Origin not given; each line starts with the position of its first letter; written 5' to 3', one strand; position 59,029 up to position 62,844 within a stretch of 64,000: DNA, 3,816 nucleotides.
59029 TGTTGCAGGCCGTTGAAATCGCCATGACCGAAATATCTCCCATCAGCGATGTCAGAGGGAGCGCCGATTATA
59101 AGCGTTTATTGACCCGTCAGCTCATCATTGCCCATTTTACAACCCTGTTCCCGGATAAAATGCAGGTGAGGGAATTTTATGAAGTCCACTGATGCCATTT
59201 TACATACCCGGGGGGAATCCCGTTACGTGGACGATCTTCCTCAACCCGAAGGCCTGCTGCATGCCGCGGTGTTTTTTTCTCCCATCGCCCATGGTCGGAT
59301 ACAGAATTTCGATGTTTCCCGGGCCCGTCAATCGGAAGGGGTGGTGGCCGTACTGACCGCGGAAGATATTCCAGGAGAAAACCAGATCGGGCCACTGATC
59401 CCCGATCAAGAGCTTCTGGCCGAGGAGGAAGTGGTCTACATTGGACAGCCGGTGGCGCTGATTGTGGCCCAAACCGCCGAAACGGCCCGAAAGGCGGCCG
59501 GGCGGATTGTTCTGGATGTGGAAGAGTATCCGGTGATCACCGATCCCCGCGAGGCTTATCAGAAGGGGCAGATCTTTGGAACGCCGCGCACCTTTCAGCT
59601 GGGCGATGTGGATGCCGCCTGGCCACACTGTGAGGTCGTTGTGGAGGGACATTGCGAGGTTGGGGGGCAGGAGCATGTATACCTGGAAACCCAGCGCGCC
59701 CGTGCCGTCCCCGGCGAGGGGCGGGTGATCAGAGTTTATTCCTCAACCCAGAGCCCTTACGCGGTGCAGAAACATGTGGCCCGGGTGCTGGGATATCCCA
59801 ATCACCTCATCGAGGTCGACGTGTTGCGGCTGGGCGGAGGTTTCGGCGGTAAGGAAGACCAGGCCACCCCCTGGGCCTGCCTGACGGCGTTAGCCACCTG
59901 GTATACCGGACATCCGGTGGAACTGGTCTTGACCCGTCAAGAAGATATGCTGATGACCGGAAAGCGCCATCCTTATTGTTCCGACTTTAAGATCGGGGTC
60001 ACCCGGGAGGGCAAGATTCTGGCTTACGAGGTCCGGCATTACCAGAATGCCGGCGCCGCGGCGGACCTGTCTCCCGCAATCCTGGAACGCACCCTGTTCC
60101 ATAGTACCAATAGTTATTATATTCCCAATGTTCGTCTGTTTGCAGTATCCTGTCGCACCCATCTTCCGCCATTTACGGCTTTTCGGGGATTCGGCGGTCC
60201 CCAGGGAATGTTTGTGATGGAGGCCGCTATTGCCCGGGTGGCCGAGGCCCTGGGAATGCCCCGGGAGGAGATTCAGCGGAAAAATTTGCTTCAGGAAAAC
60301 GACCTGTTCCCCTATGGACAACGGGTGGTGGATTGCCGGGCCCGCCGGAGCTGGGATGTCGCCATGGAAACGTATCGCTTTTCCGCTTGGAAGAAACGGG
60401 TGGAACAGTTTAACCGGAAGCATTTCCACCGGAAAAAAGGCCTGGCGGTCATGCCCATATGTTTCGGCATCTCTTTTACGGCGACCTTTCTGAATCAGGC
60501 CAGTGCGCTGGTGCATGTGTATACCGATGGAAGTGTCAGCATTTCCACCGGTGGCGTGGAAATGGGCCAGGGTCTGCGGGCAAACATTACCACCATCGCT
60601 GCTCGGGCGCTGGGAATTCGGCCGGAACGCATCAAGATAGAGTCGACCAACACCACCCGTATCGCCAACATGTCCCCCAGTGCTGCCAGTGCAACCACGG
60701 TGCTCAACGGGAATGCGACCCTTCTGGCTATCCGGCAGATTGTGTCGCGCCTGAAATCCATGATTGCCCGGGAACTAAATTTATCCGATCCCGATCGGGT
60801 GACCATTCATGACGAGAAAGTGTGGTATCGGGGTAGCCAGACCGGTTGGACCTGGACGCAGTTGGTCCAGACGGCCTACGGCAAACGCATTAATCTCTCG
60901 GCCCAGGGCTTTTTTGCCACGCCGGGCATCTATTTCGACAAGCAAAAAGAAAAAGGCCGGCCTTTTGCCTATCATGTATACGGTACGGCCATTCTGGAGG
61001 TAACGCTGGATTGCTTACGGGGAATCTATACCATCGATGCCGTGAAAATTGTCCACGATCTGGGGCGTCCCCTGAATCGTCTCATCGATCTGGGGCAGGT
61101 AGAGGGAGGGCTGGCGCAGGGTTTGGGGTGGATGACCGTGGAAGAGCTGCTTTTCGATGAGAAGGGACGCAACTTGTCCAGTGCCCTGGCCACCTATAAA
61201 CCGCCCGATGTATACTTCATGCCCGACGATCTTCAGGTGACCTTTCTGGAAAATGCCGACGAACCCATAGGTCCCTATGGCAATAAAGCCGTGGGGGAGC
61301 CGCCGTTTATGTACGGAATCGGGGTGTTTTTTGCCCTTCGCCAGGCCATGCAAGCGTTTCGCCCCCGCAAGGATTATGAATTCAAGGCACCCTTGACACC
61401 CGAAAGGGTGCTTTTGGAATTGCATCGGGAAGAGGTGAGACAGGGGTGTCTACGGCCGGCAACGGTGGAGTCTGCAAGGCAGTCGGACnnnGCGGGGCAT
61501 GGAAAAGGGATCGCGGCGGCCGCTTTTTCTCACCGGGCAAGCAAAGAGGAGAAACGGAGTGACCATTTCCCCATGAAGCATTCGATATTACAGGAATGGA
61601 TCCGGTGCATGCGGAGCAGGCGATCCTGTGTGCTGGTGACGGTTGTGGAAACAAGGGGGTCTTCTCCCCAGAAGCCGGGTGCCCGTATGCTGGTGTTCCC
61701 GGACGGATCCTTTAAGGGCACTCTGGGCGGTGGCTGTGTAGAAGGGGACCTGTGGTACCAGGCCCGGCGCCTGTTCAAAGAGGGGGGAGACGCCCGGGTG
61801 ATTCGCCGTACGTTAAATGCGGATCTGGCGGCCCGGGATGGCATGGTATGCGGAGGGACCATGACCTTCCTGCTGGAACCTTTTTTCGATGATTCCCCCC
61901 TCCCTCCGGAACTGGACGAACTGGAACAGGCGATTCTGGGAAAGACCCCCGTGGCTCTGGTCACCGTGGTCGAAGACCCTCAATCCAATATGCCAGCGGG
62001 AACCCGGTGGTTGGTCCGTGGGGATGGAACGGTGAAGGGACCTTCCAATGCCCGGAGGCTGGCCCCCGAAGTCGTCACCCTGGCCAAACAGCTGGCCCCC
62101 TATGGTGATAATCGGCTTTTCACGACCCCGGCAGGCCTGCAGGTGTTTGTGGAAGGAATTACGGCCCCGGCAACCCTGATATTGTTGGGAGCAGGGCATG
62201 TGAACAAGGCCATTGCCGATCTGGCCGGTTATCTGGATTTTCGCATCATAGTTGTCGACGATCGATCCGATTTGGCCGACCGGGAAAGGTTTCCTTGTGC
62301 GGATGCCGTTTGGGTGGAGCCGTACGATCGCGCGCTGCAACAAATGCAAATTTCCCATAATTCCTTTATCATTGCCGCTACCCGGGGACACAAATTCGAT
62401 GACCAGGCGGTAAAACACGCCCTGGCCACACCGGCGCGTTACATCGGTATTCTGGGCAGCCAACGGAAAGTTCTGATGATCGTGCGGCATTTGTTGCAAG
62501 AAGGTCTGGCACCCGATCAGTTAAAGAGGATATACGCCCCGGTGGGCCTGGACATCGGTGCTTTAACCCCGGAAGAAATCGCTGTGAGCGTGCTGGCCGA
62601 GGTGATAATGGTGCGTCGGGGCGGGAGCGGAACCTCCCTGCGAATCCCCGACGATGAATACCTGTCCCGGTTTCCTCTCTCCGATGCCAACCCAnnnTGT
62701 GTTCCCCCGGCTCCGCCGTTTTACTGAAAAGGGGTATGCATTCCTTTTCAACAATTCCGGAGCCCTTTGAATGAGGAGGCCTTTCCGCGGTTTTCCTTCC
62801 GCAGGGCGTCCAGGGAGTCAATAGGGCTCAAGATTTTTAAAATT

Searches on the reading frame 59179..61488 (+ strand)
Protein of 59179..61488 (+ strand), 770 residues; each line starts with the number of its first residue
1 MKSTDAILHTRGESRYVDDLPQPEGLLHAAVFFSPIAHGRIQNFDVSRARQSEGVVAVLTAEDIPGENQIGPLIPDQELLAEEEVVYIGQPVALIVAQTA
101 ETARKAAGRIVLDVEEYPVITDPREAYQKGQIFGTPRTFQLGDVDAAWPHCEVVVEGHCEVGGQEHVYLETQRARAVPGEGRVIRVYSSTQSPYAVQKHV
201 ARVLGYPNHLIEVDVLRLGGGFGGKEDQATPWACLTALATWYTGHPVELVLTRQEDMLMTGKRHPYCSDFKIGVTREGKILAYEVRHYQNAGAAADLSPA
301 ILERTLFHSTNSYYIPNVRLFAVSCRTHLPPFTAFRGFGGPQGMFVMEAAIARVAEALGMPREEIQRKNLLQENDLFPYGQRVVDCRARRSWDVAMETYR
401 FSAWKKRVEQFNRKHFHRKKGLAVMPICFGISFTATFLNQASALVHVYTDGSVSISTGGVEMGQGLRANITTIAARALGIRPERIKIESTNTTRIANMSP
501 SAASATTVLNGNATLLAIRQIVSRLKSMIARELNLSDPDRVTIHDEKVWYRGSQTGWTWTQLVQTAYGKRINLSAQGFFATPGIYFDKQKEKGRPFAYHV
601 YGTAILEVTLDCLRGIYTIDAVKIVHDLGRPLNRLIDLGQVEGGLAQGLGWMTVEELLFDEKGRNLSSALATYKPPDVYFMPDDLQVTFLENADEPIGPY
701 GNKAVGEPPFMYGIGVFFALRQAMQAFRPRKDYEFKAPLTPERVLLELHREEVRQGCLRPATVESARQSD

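Call 3: search_protein_families(library=pfam, proteins=[window:59179-61488:+], max_evalue=0.01)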
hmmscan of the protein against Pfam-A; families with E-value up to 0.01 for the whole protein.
window:59179-61488:+ (770 aa): 3 families
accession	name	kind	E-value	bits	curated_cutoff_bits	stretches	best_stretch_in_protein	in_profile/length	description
PF02738.23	MoCoBD_1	-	2.7e-83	279.2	27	1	138-370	12-244/244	Molybdopterin cofactor-binding domain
PF20256.3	MoCoBD_2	-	3.8e-83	279.7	27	1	395-679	2-280/283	Molybdopterin cofactor-binding domain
PF01315.27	Ald_Xan_dh_C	-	4.9e-28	98.1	31.3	1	12-116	2-108/110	Aldehyde oxidase and xanthine dehydrogenase, a/b hammerhead domain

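Call 9: search_protein_families(library=ncbifam, proteins=[window:59179-61488:+], max_evalue=0.001)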
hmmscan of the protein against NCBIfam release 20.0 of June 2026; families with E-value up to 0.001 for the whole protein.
window:59179-61488:+ (770 aa): 13 families
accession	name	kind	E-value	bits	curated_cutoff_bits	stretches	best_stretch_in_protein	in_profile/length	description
TIGR02965.1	xanthine_xdhB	equivalog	3.5e-234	779.4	849.5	1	5-748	9-754/758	xanthine dehydrogenase molybdopterin binding subunit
TIGR02969.1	mam_aldehyde_ox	subfamily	4.9e-144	481.5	1912.3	1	6-745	585-1304/1330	aldehyde oxidase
NF043082.1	XdhA_XDHase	equivalog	4.9e-104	349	780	1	3-750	7-754/758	xanthine dehydrogenase subunit XdhA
TIGR03196.1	pucD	equivalog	8.9e-100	335.2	783.65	1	11-710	17-725/763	xanthine dehydrogenase subunit D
NF007426.0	PRK09970.1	equivalog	4e-94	316.2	916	1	3-749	12-756/761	xanthine dehydrogenase molybdenum-binding subunit XdhA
TIGR03194.1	4hydrxCoA_A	equivalog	3.4e-91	306.8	994.55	1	6-744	6-742/746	4-hydroxybenzoyl-CoA reductase subunit alpha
TIGR03311.1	Se_dep_XDH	equivalog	9e-87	292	830.45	2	3-529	168-682/848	selenium-dependent xanthine dehydrogenase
NF041018.1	glyceraldDH_alpha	equivalog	4e-85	286.7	790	1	10-744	16-740/741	glyceraldehyde dehydrogenase subunit alpha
NF045668.1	pterin_aldehy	equivalog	2.2e-82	277.5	1100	1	10-723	188-885/905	molybdopterin-dependent aldehyde oxidoreductase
NF040766.1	CODH_aero_grp5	exception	5e-69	233.3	950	2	10-555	18-582/785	aerobic carbon-monoxide dehydrogenase large subunit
TIGR03313.1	Se_sel_red_Mo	hypoth_equivalog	2.4e-55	187.7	1101.9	1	76-707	306-913/951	molybdopterin-dependent oxidoreductase Mo/Fe-S-binding subunit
NF041671.1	peri_hyde_PaoC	equivalog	3.9e-55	187.5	1180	1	5-707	26-695/735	aldehyde oxidoreductase molybdenum-binding subunit PaoC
TIGR02416.1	CO_dehy_Mo_lg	equivalog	5.8e-54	183.5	991.15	2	144-744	164-767/770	aerobic carbon-monoxide dehydrogenase large subunit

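Call 37: find_related_loci(query=window:59179-61488:+, collection=metagenome_contigs, flank=8000)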
Query window:59179-61488:+ (770 aa) in metagenome_contigs; peptide patterns used: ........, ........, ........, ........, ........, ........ (x = any residue, [..] = any of these).
246 stretches matched a pattern; 168 encode a relative of the query (tblastn E <= 1e-3); the best 80 are kept; 80 distinct loci.
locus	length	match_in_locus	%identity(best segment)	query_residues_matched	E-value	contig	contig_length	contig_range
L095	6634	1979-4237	84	1-753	0e+0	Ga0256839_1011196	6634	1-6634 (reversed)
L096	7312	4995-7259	71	1-755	0e+0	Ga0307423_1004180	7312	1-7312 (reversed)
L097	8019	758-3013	72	1-752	0e+0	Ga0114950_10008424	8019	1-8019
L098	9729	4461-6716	72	1-752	0e+0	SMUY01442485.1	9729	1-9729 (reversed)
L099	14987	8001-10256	72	1-752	0e+0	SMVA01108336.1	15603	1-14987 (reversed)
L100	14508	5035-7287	69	1-751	0e+0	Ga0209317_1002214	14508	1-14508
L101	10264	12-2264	69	1-751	0e+0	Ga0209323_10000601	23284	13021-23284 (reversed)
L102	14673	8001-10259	69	1-753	0e+0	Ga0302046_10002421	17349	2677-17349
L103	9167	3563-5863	66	1-758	0e+0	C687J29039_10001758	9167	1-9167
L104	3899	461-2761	66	1-758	0e+0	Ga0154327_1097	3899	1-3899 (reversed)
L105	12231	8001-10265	67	1-756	0e+0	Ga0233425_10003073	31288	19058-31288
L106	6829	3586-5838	66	1-751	0e+0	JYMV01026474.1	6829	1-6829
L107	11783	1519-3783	65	1-755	0e+0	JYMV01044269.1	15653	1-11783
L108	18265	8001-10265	65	1-755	0e+0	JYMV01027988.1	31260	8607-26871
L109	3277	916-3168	68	1-751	0e+0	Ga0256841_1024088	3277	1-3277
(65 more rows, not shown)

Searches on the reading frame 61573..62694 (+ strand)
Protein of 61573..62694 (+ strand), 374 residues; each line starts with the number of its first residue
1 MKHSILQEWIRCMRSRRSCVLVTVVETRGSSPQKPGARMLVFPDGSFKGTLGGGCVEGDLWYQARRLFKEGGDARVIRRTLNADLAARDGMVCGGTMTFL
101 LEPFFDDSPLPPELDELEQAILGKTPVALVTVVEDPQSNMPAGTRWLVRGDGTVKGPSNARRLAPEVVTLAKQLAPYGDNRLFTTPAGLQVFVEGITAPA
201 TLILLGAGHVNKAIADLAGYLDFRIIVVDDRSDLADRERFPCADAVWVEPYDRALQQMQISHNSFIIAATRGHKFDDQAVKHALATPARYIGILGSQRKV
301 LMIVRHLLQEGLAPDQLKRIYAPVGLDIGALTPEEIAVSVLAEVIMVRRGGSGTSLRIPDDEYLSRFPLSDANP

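Call 3: search_protein_families(library=pfam, proteins=[window:61573-62694:+], max_evalue=0.01)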
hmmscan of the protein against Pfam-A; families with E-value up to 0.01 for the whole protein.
window:61573-62694:+ (374 aa): 2 families
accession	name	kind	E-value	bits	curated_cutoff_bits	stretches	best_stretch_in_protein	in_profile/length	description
PF13478.12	XdhC_C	-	2.2e-40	138.5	29.7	1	202-344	1-125/125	XdhC Rossmann domain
PF02625.21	XdhC_CoxI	-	5.8e-30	103.5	24.3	2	13-74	2-63/68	XdhC and CoxI family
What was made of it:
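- Checked: XdhC is upstream at 61573-62697 (Pfam XdhC_CoxI + XdhC_C, call 3).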

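Call 9: search_protein_families(library=ncbifam, proteins=[window:61573-62694:+], max_evalue=0.001)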
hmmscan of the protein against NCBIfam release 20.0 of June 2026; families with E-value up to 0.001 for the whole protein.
window:61573-62694:+ (374 aa): 2 families
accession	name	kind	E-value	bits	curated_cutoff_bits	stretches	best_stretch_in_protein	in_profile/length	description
NF045664.1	XdhC_rel_AOR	equivalog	8e-86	288.4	350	1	5-349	1-345/346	XdhC family aldehyde oxidoreductase maturation factor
TIGR02964.1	xanthine_xdhC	equivalog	2.2e-35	122.4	161.6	2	198-345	99-246/246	xanthine dehydrogenase accessory protein XdhC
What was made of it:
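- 61573..62697 (+): xdhC (molybdenum-cofactor insertion chaperone family), upstream neighbour; 245-nt gap to H-NOX. calls 3, 9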
